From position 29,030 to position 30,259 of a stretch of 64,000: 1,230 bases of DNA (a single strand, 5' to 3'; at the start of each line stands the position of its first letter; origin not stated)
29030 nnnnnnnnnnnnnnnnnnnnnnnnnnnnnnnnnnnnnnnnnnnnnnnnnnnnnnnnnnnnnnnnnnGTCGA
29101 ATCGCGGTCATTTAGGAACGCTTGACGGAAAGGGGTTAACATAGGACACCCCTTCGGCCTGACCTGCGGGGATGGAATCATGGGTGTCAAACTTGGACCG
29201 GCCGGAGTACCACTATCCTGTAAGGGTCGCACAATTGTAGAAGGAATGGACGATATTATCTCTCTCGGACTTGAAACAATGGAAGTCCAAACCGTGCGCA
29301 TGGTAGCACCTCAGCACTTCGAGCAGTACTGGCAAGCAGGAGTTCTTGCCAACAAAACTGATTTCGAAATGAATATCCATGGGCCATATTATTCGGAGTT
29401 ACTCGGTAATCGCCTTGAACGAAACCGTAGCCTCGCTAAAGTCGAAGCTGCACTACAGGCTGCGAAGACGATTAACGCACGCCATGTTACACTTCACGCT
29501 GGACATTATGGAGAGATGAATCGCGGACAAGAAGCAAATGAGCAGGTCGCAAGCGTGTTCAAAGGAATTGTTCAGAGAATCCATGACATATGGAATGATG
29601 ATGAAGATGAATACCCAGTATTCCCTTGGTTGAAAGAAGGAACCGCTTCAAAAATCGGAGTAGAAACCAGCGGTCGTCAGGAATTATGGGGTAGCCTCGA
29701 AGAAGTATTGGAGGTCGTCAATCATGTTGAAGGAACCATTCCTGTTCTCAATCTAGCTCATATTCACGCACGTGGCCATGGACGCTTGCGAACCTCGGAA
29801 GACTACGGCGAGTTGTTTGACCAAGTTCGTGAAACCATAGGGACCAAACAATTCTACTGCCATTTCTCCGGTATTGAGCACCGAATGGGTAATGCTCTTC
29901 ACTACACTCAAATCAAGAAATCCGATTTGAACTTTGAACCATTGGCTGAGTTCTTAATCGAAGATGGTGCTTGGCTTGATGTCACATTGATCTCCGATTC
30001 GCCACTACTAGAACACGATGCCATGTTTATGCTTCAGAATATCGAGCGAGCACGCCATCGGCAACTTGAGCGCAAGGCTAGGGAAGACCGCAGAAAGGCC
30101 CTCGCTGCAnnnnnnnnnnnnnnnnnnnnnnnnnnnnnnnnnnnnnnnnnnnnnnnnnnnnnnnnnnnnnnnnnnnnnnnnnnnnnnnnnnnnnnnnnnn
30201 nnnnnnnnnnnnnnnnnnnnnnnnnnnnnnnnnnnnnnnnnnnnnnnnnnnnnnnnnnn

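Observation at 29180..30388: Endonuclease-IV-like TIM barrel fused to a histone-H1-like KAAP lysine/alanine tail ending in acidic DLF motifs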

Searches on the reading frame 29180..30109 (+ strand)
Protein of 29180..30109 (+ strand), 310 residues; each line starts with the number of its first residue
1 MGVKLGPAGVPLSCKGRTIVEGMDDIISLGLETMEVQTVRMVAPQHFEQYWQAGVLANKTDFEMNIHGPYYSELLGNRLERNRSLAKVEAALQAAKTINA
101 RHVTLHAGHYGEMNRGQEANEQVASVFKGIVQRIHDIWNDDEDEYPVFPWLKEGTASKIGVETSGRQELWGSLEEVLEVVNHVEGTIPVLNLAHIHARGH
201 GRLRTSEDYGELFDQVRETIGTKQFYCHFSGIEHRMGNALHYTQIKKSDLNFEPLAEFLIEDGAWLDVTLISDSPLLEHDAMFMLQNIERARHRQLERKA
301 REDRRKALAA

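Call 15: search_protein_representatives(protein=window:29180-30109:+)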
Query: 310 residues. Proteins with E-value up to 0.001 (for the whole library): 675; up to 1e-10: 358; up to 1e-30: 78. The best 150 are listed.
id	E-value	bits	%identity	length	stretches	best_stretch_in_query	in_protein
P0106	6.5e-185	630.5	85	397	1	1-310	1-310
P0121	5.0e-159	545.5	75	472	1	1-309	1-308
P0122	2.8e-121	421.6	92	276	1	113-310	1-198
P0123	2.3e-119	415.3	90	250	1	1-209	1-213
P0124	4.5e-113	394.6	81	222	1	1-210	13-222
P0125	1.9e-81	290.7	77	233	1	138-309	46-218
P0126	2.6e-74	267.4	66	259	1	1-172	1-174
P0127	9.2e-71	255.7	67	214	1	2-166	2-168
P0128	2.4e-66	241.2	83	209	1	177-300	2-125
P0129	1.1e-63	232.5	91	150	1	1-117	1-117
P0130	4.2e-62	227.2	66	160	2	2-74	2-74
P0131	9.1e-62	226.1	43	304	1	2-302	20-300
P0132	4.3e-60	220.6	44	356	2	45-298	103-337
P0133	1.7e-58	215.4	45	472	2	51-307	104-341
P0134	2.6e-57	211.5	41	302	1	3-306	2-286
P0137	1.4e-53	199.2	42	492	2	46-302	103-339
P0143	8.3e-51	190.2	41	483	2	49-307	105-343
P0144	6.9e-50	187.1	38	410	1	3-300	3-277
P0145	2.4e-48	182.1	41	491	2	45-306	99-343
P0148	6.0e-48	180.8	39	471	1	4-305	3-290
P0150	2.9e-47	178.5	39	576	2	43-299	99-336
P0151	6.0e-47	177.5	38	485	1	3-305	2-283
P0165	2.1e-39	152.7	35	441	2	46-304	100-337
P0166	3.0e-39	152.2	37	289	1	3-298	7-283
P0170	8.9e-38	147.4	36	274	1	3-286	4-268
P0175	7.6e-37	144.3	37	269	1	3-286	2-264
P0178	2.4e-36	142.6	34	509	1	3-294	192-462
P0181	1.5e-35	140.1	40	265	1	4-292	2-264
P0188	1.6e-33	133.4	33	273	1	4-290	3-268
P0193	5.0e-32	128.5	34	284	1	4-289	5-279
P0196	3.2e-31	125.8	38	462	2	156-302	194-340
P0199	8.3e-30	121.2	34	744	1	54-303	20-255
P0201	2.1e-29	119.9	32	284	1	5-286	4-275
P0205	6.4e-29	118.3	34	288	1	1-294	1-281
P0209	7.1e-28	114.8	37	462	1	41-308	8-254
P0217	4.9e-27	112.1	34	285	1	3-292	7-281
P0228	1.1e-25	107.6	33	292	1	4-287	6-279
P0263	4.7e-23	99.0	30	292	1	5-286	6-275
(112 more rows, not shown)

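Call 34: list_cluster_members(proteins=[P0133, P0137, P0143, P0144, P0145, P0148, P0150, P0196, P0209, P0121])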
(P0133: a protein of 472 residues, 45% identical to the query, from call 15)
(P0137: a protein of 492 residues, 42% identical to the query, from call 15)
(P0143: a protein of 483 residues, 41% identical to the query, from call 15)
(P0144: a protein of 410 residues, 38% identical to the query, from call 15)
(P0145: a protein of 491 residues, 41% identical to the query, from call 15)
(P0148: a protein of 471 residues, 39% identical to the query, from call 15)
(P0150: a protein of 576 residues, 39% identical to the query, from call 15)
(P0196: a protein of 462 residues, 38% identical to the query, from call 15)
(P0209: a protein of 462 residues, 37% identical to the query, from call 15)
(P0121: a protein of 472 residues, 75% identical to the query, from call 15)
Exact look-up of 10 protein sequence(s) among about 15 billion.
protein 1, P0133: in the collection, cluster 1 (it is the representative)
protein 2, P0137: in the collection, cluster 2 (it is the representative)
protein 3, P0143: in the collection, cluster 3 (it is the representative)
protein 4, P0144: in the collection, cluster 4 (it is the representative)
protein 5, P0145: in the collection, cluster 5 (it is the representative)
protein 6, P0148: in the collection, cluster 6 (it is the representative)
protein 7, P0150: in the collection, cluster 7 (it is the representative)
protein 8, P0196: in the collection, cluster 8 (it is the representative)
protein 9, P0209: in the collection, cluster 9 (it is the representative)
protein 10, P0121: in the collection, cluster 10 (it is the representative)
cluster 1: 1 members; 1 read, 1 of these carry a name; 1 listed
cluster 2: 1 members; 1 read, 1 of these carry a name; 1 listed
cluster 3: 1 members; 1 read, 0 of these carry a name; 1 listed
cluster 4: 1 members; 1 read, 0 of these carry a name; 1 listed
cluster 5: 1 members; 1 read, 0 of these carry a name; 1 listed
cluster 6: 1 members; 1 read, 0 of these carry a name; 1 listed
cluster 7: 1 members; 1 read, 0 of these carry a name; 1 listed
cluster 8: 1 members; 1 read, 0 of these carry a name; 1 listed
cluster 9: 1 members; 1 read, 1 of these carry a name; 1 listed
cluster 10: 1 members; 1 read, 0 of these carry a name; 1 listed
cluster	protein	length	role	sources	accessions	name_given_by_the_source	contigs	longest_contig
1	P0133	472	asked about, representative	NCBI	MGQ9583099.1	MAG: TIM barrel protein [Thermoplasmatota archaeon]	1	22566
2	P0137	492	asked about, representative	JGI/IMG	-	deoxyribonuclease-4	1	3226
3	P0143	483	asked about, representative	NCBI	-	-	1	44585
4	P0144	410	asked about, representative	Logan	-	-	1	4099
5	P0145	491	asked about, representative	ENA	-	-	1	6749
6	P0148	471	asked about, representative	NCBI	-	-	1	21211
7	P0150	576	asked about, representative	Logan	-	-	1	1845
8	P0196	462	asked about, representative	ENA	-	-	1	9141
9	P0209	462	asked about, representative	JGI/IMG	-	deoxyribonuclease-4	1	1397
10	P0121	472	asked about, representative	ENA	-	-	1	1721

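Call 50: list_cluster_members(proteins=[P0228, P0205, P0263, P0193, P0201, P0217, P0170, P0175, P0181, P0166])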
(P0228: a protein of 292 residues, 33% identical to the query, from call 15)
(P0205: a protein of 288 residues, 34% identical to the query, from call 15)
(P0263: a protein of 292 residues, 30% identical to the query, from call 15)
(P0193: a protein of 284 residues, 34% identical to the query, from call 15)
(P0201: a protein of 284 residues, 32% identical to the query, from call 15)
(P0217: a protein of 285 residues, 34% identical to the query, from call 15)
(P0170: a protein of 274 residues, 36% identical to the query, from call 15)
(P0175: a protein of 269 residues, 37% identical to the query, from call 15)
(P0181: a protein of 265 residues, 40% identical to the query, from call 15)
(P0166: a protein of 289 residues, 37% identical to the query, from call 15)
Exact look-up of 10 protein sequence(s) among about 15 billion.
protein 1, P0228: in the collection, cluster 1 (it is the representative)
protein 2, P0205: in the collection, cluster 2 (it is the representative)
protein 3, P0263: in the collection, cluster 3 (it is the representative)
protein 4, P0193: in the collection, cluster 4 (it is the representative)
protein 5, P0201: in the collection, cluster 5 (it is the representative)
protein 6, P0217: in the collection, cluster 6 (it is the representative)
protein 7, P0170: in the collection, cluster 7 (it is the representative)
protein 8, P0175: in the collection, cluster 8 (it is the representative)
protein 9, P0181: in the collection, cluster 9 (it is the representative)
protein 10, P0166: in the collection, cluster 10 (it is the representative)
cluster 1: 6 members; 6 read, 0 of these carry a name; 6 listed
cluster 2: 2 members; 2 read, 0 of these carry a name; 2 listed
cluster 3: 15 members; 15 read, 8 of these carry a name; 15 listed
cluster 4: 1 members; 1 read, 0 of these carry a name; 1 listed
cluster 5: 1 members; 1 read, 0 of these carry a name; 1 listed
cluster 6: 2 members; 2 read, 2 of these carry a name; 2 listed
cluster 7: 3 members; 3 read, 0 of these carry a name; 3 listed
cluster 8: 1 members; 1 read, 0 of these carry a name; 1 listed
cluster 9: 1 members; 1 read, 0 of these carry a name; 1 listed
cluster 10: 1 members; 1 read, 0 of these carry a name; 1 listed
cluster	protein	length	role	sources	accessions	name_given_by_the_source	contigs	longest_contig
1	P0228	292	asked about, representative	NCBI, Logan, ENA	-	-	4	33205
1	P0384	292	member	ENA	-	-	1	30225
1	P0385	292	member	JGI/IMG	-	-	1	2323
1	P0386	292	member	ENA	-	-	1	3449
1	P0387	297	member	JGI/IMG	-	-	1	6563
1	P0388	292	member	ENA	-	-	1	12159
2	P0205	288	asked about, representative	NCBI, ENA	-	-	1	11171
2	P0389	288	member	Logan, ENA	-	-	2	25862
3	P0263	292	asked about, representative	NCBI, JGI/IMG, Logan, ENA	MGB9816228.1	MAG: TIM barrel protein [Desulfurococcaceae archaeon]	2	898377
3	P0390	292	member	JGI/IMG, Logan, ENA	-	deoxyribonuclease-4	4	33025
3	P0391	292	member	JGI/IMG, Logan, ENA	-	deoxyribonuclease-4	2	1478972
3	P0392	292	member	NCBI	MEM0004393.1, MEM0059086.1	MAG: TIM barrel protein [Desulfurococcaceae archaeon]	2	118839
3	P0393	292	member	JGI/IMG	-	deoxyribonuclease-4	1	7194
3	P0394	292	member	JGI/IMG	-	deoxyribonuclease-4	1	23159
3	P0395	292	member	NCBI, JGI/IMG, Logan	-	deoxyribonuclease-4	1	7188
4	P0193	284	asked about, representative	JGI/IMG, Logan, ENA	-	-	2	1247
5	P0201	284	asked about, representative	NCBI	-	-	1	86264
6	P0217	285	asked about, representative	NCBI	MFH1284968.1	MAG: TIM barrel protein [Candidatus Micrarchaeota archaeon]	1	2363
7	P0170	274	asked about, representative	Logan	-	-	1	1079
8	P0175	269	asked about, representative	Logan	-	-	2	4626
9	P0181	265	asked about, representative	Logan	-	-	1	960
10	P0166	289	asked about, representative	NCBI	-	-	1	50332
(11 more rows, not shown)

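Call 55: find_homologous_proteins(query=A3, max_evalue=1e-10)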
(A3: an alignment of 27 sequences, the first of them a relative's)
Query A3 (27 sequences) (292 aa, profile of the alignment): 5299 proteins with E <= 1e-10 among 8000 candidates; the best 120 are listed.
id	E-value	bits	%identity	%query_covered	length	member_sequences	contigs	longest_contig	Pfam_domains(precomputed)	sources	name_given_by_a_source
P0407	1.7e-114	400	41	95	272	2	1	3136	PF01261.31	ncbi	ncbi:MAG: TIM barrel protein [Candidatus Syntropharchaeia archaeon]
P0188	4.9e-111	389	41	94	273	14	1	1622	PF01261.31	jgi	-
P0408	5.6e-111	388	37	94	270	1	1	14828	PF01261.31,PF03851.21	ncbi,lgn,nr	ncbi:MAG: TIM barrel protein [Thermoplasmatales archaeon]|nr:TIM barrel protein [Thermoplasmatales a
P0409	7.4e-111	388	39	94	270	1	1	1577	PF01261.31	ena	-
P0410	1.5e-110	387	41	94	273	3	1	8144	PF01261.31,PF03851.21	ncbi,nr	ncbi:MAG: deoxyribonuclease IV [Candidatus Thermoplasmatota archaeon]|nr:deoxyribonuclease IV [Candi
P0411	1.8e-110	387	41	94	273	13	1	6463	PF01261.31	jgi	-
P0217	2.3e-110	386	35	98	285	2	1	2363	PF01261.31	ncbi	ncbi:MAG: TIM barrel protein [Candidatus Micrarchaeota archaeon]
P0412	2.8e-110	386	38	93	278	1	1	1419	PF01261.31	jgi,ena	-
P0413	9.8e-110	384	39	97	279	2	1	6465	PF01261.31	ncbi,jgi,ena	-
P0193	1.1e-109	384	39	95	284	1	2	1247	PF01261.31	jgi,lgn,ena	-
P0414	1.5e-109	384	38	94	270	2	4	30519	PF01261.31,PF03851.21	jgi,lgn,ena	-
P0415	2.2e-109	383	39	96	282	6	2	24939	PF01261.31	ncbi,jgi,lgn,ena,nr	ncbi:MAG TPA: TIM barrel protein [Thermoplasmata archaeon]|nr:TIM barrel protein [Thermoplasmata arc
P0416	2.7e-109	383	36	94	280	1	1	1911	PF01261.31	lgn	-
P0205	3.2e-109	383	52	98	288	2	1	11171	PF01261.31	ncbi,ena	-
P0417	3.4e-109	383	40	95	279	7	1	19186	PF01261.31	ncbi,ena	-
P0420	7.1e-109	382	37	94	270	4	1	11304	PF01261.31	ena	-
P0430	5.0e-108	379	40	94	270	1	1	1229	PF01261.31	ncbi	ncbi:MAG: deoxyribonuclease IV, partial [Candidatus Thermoplasmatota archaeon]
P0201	5.8e-108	379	42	97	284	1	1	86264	PF01261.31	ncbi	-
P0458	3.3e-105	370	39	86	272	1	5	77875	PF01261.31,PF03851.21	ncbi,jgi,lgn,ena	-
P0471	1.1e-104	368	40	96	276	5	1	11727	PF01261.31,PF03851.21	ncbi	-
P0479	2.4e-104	367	39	94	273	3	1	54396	PF01261.31,PF03851.21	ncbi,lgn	-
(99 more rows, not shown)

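Call 58: find_encoding_contigs(protein=P0408, flank=6000, max_places=2)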
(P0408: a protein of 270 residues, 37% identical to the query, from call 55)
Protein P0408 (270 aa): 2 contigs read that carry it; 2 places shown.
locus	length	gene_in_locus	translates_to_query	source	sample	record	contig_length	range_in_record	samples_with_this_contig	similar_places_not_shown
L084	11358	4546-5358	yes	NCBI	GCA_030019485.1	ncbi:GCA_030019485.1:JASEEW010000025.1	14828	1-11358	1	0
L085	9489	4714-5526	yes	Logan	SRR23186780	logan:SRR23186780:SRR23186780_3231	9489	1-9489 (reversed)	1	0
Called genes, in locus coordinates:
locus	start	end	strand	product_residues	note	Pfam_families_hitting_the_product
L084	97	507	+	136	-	PF08843:AbiEii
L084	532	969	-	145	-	PF01750:HycI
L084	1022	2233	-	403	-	PF02771:Acyl-CoA_dh_N, PF02770:Acyl-CoA_dh_M, PF00441:Acyl-CoA_dh_1, PF08028:Acyl-CoA_dh_2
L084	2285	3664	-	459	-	PF14691:Fer4_20, PF01262:AlaDh_PNT_C (faint), PF00890:FAD_binding_2 (weak), PF01266:DAO (faint), PF03486:HI0933_like (faint), PF07992:Pyr_redox_2, PF13450:NAD_binding_8, PF00070:Pyr_redox (weak), +2 more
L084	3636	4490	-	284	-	PF00175:NAD_binding_1 (weak), PF10418:DHODB_Fe-S_bind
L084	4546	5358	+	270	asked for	PF01261:AP_endonuc_2, PF03851:UvdE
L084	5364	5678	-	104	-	PF00085:Thioredoxin, PF13098:Thioredoxin_2 (weak), PF13905:Thioredoxin_8 (faint)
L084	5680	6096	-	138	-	PF01894:YjbQ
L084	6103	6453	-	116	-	-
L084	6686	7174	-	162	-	PF05239:PRC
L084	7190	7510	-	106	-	-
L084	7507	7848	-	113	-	-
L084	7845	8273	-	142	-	-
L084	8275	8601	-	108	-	-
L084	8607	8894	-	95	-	-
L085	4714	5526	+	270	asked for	PF01261:AP_endonuc_2, PF03851:UvdE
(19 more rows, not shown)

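Call 61: search_protein_families(library=pfam, proteins=[P0121, P0199, P0151, P0165, P0178], max_evalue=0.01)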
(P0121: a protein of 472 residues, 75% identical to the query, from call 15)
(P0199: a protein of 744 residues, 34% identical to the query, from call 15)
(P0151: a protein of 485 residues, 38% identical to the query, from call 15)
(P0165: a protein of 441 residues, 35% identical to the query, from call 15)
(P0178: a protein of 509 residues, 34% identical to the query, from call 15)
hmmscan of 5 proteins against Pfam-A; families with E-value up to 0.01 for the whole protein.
P0121 (472 aa): 3 families
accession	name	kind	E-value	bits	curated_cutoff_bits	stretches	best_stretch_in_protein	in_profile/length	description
PF02037.33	SAP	-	9.4e-19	67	23.9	2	354-382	4-32/37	SAP domain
PF01261.30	AP_endonuc_2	-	4.7e-12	46.6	31.1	1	26-268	4-228/249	Xylose isomerase-like TIM barrel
PF18953.6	SAP_new25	-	1.2e-06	28.5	26.3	1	360-383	13-36/51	SAP domain-containing new25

P0199 (744 aa): 5 families
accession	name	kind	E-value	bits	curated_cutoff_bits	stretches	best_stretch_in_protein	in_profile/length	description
PF01261.30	AP_endonuc_2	-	1.9e-17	64.2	31.1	1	8-224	22-230/249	Xylose isomerase-like TIM barrel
PF13894.12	zf-C2H2_4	-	3e-05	24.8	27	0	274-294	2-22/24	C2H2-type zinc finger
PF21811.2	RdfA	-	5.1e-05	23.6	27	0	531-582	141-193/195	Rod-determining factor A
PF00096.32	zf-C2H2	-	0.00021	22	25.2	0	274-293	2-21/23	Zinc finger, C2H2 type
PF00320.33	GATA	-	0.0017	18.4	26.8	0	634-652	16-34/36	GATA zinc finger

P0151 (485 aa): 2 families
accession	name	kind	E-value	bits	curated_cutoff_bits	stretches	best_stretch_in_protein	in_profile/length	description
PF01261.30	AP_endonuc_2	-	8.4e-25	88.3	31.1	1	25-248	4-225/249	Xylose isomerase-like TIM barrel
PF05132.19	RNA_pol_Rpc4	-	0.0047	17.6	26.5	1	297-373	22-98/143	RNA polymerase III RPC4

P0165 (441 aa): 2 families
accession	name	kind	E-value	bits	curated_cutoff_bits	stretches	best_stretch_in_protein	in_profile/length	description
PF18446.7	DUF5611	-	3.4e-20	73.1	25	1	347-438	2-100/102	Domain of unknown function (DUF5611)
PF01261.30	AP_endonuc_2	-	1.9e-13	51.1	31.1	1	102-295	28-217/249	Xylose isomerase-like TIM barrel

P0178 (509 aa): 2 families
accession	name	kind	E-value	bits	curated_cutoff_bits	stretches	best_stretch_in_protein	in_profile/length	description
PF01261.30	AP_endonuc_2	-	7.2e-27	95.1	31.1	1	214-440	3-227/249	Xylose isomerase-like TIM barrel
PF03851.20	UvdE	-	0.0027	17.4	24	1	238-401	88-249/275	UV-endonuclease UvdE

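Call 62: search_solved_structures(query=P0165, max_evalue=0.01, show_alignments=1)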
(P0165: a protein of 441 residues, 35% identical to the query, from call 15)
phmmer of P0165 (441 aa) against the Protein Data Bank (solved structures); distinct sequences matched with E-value up to 0.01: 1.
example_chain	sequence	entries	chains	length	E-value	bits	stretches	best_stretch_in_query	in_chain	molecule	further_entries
2joi_A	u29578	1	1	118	1.5e-13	53.9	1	343-440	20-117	Hypothetical protein Ta0095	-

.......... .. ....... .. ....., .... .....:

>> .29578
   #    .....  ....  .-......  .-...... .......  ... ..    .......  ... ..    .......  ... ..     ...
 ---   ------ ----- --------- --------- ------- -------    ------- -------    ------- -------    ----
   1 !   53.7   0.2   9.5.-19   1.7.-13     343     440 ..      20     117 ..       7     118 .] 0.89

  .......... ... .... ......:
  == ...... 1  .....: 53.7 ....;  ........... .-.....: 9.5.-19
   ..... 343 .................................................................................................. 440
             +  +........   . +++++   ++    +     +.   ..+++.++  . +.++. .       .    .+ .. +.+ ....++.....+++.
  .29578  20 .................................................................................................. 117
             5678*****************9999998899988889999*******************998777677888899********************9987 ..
